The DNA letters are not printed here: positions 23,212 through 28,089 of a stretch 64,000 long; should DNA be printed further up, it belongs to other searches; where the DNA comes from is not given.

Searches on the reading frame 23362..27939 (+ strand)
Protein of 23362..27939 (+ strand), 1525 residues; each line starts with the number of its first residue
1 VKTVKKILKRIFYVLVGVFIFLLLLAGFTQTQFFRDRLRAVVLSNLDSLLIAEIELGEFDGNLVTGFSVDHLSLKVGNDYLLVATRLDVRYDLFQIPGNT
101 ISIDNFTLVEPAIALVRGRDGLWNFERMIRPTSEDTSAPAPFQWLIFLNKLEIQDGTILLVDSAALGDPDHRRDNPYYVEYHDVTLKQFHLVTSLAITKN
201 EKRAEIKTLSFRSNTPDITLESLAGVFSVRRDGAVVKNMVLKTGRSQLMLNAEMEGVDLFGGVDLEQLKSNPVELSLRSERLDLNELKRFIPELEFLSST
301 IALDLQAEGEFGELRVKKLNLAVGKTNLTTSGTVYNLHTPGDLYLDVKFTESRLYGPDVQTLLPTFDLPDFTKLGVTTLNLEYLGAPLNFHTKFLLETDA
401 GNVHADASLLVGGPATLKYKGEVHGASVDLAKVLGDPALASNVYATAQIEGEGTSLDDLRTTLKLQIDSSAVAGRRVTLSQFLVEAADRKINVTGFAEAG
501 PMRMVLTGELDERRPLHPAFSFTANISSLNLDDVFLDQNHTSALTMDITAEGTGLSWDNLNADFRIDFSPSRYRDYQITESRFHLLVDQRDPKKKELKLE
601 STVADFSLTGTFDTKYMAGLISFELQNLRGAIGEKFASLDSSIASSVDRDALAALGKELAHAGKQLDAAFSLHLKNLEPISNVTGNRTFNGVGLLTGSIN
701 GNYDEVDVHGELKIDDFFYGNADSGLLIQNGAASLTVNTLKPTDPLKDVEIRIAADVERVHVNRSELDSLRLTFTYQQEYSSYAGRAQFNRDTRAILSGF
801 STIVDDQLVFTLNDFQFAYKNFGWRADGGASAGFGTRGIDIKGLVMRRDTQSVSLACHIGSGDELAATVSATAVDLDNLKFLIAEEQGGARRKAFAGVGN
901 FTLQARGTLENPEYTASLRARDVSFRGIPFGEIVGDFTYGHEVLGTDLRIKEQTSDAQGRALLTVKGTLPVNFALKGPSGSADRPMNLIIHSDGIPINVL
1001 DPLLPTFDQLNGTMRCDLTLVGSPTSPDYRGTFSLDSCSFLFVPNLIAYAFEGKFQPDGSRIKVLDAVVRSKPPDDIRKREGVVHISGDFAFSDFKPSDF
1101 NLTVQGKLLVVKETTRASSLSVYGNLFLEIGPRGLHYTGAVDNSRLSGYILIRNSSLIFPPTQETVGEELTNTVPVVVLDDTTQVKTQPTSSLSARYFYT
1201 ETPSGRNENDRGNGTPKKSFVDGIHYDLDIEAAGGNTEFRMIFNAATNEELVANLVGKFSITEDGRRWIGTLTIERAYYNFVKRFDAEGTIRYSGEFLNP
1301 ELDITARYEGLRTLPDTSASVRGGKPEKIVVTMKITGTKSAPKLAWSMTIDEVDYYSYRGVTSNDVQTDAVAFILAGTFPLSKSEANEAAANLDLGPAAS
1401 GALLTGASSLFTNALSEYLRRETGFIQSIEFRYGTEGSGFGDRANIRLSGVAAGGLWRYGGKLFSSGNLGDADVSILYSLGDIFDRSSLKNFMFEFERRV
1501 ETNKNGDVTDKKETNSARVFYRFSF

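Call 36: search_protein_families(library=pfam, proteins=[window:23362-27939:+], max_evalue=0.00001)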
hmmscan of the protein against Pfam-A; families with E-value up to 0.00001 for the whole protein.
window:23362-27939:+ (1525 aa): 3 families
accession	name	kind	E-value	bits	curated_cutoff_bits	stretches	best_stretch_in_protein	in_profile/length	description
PF04357.19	TamB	-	7.7e-17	62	22.4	1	1080-1438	9-307/381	TamB, inner membrane protein subunit of TAM complex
PF05359.17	DUF748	-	7.6e-09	34.6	50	1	5-164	11-170/1037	Domain of Unknown Function (DUF748)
PF13116.12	YhdP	-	3e-06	25.9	46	0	1-346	1-317/1224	YhdP protein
